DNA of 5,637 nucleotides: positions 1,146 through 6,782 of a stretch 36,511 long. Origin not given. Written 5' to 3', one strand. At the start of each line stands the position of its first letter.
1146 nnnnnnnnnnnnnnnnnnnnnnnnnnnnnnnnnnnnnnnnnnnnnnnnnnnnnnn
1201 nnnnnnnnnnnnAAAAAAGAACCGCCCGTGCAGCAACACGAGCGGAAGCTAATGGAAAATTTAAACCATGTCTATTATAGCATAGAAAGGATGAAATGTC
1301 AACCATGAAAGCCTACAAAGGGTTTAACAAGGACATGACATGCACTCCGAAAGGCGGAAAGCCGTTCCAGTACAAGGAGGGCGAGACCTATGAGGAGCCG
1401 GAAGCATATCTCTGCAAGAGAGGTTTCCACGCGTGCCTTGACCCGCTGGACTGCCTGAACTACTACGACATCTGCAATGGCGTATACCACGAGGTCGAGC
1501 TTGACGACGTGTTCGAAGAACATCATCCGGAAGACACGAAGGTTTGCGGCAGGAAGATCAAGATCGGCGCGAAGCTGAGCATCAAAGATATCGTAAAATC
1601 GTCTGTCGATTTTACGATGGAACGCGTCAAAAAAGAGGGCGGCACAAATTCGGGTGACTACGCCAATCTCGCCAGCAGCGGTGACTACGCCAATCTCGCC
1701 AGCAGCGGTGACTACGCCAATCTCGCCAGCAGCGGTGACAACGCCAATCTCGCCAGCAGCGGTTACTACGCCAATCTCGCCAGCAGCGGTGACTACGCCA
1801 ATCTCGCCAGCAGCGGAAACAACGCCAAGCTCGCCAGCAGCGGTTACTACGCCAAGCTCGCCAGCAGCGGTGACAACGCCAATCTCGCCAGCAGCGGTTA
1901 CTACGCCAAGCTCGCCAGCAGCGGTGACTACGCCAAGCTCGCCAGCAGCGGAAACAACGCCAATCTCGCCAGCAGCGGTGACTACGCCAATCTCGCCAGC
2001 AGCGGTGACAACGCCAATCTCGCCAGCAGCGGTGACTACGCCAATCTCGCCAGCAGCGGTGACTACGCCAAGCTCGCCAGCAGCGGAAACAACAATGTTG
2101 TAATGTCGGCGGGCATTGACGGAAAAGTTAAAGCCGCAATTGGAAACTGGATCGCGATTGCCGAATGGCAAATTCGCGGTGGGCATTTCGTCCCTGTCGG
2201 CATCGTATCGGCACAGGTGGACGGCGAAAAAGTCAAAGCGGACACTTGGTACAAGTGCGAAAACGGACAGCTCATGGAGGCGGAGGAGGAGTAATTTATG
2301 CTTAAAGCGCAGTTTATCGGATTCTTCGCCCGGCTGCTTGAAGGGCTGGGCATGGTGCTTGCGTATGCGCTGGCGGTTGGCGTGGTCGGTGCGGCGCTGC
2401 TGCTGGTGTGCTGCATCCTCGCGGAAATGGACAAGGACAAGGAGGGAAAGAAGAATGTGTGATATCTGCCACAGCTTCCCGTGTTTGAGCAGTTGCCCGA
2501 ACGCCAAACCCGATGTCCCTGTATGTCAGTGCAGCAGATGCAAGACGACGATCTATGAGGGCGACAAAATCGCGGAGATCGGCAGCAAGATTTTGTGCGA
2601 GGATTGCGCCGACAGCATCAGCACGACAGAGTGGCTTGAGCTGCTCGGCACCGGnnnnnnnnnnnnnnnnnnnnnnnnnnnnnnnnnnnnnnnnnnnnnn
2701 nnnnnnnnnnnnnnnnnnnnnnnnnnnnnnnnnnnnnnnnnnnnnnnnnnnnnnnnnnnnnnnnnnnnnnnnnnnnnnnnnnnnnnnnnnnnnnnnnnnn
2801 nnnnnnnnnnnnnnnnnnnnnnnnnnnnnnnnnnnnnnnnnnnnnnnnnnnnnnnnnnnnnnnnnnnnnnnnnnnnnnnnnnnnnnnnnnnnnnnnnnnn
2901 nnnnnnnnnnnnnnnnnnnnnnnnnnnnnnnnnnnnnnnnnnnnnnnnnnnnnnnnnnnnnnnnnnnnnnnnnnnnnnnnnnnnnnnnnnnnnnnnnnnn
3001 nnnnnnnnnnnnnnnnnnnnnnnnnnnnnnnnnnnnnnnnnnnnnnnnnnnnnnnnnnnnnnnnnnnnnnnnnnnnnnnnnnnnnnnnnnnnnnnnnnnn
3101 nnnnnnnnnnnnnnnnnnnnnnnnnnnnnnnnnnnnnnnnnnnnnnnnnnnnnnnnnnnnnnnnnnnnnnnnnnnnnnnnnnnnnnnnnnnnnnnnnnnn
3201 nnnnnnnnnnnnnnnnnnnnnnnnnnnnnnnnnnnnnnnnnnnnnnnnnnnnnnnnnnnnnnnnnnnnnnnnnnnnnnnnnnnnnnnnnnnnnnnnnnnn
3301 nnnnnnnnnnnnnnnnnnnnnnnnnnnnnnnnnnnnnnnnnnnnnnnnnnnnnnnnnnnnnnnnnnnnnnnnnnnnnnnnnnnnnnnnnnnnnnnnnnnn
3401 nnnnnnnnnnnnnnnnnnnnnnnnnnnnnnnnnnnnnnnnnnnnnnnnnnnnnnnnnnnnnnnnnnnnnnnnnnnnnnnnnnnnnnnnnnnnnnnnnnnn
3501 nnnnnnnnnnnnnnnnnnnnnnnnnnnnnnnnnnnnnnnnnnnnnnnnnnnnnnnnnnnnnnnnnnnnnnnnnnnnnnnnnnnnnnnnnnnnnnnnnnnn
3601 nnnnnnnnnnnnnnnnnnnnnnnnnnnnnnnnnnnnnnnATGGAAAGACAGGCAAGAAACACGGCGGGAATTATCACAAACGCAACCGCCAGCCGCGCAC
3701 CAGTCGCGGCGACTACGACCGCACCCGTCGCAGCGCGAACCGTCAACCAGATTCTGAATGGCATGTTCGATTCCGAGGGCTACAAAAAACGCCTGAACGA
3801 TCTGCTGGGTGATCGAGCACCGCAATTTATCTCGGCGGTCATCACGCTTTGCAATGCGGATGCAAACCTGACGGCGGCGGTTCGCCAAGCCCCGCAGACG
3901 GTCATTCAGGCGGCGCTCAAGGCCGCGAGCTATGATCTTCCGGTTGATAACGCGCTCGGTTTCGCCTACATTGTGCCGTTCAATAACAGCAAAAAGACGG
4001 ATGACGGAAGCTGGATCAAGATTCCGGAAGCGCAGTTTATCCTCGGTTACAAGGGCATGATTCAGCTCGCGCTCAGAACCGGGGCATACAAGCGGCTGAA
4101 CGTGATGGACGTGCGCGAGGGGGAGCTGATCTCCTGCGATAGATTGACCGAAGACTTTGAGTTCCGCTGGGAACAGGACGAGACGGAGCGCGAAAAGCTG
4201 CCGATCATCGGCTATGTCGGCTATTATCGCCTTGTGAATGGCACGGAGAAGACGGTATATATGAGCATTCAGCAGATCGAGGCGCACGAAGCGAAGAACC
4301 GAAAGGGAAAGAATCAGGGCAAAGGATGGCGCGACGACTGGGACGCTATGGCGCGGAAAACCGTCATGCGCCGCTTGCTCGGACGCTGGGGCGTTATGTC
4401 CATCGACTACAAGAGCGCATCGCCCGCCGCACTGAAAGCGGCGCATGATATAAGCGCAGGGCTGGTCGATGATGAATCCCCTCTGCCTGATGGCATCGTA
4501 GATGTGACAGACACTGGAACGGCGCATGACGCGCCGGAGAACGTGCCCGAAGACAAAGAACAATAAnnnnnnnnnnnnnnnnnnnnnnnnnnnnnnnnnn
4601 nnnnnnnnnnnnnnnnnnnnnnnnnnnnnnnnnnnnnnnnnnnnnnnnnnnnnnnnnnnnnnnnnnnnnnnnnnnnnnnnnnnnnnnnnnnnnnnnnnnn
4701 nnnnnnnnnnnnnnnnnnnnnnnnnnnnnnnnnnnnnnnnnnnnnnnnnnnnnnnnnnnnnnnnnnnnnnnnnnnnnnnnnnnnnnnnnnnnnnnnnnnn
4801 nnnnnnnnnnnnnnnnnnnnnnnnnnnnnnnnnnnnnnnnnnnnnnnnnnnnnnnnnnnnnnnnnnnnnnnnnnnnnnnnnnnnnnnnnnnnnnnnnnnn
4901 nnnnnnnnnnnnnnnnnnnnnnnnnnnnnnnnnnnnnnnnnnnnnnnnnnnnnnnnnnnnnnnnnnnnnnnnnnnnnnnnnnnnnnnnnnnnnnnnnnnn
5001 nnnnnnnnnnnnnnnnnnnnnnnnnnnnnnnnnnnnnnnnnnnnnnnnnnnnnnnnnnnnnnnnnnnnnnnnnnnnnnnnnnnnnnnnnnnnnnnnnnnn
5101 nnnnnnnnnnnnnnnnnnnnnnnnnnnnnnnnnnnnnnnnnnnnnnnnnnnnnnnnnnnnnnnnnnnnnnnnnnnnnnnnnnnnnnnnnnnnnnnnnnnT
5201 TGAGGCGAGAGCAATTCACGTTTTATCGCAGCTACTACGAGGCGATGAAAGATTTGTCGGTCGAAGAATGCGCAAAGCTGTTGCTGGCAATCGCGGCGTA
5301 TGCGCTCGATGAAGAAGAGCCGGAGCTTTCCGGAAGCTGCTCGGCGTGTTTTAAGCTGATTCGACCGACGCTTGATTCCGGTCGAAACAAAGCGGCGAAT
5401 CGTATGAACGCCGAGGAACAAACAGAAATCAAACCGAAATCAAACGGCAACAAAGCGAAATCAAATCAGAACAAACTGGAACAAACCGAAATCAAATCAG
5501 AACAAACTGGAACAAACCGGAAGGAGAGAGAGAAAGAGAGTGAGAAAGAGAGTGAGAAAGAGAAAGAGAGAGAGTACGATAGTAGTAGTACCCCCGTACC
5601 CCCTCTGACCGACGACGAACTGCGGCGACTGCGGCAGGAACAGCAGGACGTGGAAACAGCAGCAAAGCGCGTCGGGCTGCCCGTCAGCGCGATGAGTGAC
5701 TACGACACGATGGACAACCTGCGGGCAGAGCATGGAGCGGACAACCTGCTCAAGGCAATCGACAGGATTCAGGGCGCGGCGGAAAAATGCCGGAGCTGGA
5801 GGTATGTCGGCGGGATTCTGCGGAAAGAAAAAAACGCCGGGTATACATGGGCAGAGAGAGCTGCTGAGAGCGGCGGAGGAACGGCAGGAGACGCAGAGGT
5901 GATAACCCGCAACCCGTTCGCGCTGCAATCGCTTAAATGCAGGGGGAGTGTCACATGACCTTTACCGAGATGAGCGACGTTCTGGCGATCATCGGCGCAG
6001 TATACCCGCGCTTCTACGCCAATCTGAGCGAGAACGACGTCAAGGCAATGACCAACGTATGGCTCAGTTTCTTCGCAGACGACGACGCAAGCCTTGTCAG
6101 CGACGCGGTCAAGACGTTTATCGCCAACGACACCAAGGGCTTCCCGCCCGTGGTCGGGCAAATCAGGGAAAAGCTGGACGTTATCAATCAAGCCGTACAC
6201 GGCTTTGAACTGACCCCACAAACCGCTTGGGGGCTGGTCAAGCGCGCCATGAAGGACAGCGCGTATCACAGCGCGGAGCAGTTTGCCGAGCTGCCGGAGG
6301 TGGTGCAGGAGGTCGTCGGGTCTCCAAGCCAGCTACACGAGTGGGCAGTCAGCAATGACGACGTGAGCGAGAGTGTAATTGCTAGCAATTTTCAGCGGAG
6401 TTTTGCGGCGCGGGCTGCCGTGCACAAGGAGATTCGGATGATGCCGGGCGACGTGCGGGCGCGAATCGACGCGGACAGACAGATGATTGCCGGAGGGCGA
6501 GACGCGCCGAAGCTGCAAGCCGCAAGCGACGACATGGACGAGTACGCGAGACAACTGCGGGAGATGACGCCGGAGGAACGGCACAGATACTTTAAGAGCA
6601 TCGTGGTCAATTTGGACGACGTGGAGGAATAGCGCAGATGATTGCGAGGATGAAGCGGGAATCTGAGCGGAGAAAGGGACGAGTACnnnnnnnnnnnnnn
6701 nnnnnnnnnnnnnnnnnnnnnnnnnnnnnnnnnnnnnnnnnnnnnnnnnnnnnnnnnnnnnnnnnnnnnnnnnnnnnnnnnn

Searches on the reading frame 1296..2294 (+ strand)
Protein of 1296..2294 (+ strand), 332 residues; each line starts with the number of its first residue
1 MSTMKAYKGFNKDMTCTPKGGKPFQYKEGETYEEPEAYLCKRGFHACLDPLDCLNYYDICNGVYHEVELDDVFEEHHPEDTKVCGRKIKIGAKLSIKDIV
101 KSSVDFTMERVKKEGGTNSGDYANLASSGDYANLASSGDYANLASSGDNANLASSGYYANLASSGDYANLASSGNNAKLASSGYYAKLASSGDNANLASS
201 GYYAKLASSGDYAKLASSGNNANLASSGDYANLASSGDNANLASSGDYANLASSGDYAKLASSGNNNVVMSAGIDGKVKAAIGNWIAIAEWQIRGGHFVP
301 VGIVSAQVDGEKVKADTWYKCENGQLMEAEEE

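Call 51: search_protein_families(library=pfam, proteins=[window:1296-2294:+], max_evalue=0.01)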
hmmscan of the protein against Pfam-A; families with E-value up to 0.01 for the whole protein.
window:1296-2294:+ (332 aa): 1 family
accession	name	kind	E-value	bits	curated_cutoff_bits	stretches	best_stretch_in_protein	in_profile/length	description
PF24703.2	DUF7666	-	1.2e-27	96.7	27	1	4-101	1-94/95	Domain of unknown function (DUF7666)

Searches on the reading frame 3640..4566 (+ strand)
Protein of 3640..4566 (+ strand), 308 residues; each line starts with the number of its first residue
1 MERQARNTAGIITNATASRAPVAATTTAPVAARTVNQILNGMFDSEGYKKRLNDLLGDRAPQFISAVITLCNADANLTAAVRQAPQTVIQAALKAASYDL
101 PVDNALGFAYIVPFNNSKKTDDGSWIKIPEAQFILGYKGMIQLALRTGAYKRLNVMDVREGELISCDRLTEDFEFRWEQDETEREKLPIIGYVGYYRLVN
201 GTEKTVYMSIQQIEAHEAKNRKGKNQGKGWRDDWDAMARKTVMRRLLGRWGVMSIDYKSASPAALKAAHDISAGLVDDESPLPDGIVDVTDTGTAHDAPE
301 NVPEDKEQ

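Call 10: search_protein_families(library=pfam, proteins=[window:3640-4566:+], max_evalue=0.01)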
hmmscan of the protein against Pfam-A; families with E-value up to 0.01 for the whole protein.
window:3640-4566:+ (308 aa): 1 family
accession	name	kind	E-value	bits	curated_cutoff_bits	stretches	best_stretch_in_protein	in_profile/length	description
PF03837.19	RecT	-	4.1e-37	128.1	24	1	62-258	2-180/198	RecT family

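Call 11: find_related_loci(query=window:3640-4566:+, collection=viral_contigs, flank=4000)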
Query window:3640-4566:+ (308 aa) in viral_contigs; peptide patterns used: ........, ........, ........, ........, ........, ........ (x = any residue, [..] = any of these).
96 stretches matched a pattern; 93 encode a relative of the query (tblastn E <= 1e-3); the best 80 are kept; 80 distinct loci.
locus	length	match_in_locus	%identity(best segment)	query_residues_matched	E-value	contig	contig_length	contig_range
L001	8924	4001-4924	99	1-308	0e+0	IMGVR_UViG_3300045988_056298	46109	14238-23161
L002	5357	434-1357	99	1-308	0e+0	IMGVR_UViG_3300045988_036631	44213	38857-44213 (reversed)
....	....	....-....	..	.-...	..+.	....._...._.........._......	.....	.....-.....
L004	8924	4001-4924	98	1-308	0e+0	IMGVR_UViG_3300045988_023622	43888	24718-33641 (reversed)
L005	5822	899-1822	98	1-308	0e+0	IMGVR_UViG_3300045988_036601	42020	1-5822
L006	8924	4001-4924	98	1-308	0e+0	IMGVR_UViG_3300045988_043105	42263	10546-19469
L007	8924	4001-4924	98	1-308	0e+0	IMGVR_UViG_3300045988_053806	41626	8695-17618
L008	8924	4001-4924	98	1-308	0e+0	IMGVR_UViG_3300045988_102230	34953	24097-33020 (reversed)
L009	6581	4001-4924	98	1-308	0e+0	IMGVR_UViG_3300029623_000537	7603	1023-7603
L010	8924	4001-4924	98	1-308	0e+0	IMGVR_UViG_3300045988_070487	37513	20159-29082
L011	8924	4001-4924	98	1-308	0e+0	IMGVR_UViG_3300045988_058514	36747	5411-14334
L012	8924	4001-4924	97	1-308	0e+0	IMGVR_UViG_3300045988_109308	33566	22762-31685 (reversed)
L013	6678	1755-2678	97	1-308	0e+0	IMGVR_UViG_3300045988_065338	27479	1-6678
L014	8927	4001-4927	97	1-308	0e+0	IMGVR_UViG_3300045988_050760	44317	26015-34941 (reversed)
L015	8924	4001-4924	97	1-308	0e+0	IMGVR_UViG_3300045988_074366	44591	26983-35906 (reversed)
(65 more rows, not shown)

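Call 32: search_dna_similar(query=window:3640-4566:+, collection=phages, mode=protein, max_rows=15)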
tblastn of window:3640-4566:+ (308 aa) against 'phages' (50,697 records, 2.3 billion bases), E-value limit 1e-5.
Records with a match: 590; places in all: 590; records where one place covers at least 80% of the query: 30.
Best place of each record, by identity: <60% 590.
By first word of the organism name: Mycobacterium 127; Streptococcus 97; Gordonia 80; Arthrobacter 75; Acinetobacter 48; Bacillus 18; Listeria 15; Enterococcus 11; Polaribacter 11; Bacteriophage 10; and 40 more.
By host as written in the record: Mycobacterium smegmatis mc2 155 85; Gordonia terrae 3612 69; Streptococcus thermophilus 39; Arthrobacter sp. ATCC 21022 34; - 25; Acinetobacter baumannii 22; Arthrobacter globiformis B-2979 20; Arthrobacter globiformis NRRL B-2979 SEA 13; and 144 more.
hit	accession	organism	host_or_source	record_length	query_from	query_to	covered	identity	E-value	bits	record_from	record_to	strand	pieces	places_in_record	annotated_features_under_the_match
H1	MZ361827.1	Phage vB_LmoS_P7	-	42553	39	292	82%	42.0%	7e-54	194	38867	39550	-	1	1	recombination protein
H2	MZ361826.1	Hydrogenophilus phage vB_LmoS_C996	Hydrogenophilus thermoluteolus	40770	39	292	82%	42.0%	7e-54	194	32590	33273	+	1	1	recombination protein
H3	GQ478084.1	Enterococcus phage phiFL2A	Enterococcus faecalis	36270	39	284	80%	42.6%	2e-55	198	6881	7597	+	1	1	gp18: RecT family protein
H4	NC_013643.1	Enterococcus phage phiFL2A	Enterococcus faecalis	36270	39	284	80%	42.6%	2e-55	198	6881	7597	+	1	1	gp18: RecT-like ssDNA annealing protein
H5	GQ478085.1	Enterococcus phage phiFL2B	Enterococcus faecalis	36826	39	284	80%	42.6%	2e-55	198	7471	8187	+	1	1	gp19: RecT family protein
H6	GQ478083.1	Enterococcus phage phiFL1C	Enterococcus faecalis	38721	39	284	80%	42.6%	2e-55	198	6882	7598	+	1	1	gp18: RecT protein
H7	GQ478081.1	Enterococcus phage phiFL1A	Enterococcus faecalis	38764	39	284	80%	42.6%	2e-55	198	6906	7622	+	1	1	gp17: RecT family protein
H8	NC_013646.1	Enterococcus phage phiFL1A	Enterococcus faecalis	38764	39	284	80%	42.6%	2e-55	198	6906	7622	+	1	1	gp17: RecT-like ssDNA annealing protein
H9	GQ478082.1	Enterococcus phage phiFL1B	Enterococcus faecalis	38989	39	284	80%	42.6%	2e-55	198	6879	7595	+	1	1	gp17: RecT protein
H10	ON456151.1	Listeria phage HB17054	Listeria monocytogenes ATCC 19115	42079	39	286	81%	41.8%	6e-54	194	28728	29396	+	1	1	recombination protein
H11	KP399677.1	Listeria phage vB_LmoS_188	Listeria monocytogenes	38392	39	286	81%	41.8%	7e-54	194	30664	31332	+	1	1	recombinational DNA repair protein RecT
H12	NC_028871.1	Listeria phage vB_LmoS_188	Listeria monocytogenes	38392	39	286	81%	41.8%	7e-54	194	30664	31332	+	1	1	RecT-like ssDNA annealing protein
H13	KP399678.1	Listeria phage vB_LmoS_293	Listeria monocytogenes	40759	39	286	81%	41.8%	7e-54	194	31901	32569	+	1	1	recombinational DNA repair protein RecT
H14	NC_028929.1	Listeria phage vB_LmoS_293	Listeria monocytogenes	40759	39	286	81%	41.8%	7e-54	194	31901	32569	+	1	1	RecT-like ssDNA annealing protein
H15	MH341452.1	Listeria phage PSU-VKH-LP040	Listeria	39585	39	286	81%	41.8%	8e-54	194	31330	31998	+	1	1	recombinational DNA repair protein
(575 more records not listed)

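Call 59: find_encoding_contigs(protein=window:3640-4566:+, flank=3000, max_places=8)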
Protein window:3640-4566:+ (308 aa): 12 contigs read that carry it; 8 places shown.
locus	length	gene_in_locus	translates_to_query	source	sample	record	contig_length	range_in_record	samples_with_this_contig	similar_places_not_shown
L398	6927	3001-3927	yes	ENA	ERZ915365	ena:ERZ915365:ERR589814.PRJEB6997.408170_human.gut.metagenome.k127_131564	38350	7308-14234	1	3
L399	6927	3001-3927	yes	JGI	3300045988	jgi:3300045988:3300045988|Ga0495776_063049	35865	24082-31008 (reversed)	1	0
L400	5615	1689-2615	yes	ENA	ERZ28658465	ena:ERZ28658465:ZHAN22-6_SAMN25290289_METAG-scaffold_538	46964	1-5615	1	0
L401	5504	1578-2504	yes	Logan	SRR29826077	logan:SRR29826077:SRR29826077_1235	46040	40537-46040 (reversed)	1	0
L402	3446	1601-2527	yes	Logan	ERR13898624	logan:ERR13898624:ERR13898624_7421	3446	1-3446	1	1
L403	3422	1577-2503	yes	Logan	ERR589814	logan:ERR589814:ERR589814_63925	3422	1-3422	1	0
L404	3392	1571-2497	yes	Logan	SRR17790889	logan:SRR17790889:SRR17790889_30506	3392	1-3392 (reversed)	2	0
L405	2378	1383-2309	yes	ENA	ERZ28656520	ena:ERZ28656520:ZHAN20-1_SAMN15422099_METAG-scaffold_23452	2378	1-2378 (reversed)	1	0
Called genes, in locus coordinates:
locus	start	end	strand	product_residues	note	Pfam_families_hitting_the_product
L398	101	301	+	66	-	PF13560:HTH_31 (weak), PF12844:HTH_19, PF01381:HTH_3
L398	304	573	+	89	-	-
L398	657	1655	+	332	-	PF24703:DUF7666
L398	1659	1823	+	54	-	-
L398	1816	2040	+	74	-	-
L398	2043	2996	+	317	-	PF09588:YqaJ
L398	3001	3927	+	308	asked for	PF03837:RecT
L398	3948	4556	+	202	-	-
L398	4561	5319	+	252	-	PF19808:DUF6291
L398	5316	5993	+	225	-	-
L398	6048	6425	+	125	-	PF08774:VRR_NUC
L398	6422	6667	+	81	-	-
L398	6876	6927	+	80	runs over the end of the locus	-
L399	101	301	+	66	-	PF13560:HTH_31 (weak), PF12844:HTH_19, PF01381:HTH_3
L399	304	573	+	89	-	-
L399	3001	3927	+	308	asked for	PF03837:RecT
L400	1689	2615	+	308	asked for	PF03837:RecT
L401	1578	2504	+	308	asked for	PF03837:RecT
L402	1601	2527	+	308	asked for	PF03837:RecT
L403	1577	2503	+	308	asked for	PF03837:RecT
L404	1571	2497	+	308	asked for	PF03837:RecT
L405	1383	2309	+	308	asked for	PF03837:RecT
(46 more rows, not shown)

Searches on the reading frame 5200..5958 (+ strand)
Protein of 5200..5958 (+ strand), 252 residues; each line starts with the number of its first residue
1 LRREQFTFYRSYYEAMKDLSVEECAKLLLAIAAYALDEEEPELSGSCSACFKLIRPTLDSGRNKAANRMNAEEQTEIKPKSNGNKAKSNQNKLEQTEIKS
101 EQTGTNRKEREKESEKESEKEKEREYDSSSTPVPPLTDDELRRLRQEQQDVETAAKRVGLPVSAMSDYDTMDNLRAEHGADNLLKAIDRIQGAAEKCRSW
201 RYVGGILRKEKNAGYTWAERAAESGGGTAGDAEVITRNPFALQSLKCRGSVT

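Call 10: search_protein_families(library=pfam, proteins=[window:5200-5958:+], max_evalue=0.01)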
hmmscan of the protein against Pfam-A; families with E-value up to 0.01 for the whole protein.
window:5200-5958:+ (252 aa): 2 families
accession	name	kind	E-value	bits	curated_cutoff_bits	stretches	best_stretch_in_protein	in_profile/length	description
PF19808.4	DUF6291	-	1.2e-13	51.4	27.2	1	6-71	2-67/79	Family of unknown function (DUF6291)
PF03154.20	Atrophin-1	-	0.0022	16.6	29.9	1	77-128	577-628/992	Atrophin-1 family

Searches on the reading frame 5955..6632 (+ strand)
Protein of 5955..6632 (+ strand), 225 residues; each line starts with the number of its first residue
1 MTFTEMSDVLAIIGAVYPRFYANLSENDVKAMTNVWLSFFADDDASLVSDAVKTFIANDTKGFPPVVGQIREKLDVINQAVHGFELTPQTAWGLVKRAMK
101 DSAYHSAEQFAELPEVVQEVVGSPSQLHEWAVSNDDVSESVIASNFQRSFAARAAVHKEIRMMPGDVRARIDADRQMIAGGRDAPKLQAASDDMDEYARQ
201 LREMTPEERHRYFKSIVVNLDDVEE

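Call 10: search_protein_families(library=pfam, proteins=[window:5955-6632:+], max_evalue=0.01)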
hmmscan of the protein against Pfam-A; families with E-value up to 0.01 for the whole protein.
window:5955-6632:+ (225 aa): 1 family
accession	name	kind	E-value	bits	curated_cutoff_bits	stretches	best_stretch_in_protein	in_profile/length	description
PF11417.13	Inhibitor_G39P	-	3.2e-18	66.5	22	1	2-70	1-68/69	Loader and inhibitor of phage G40P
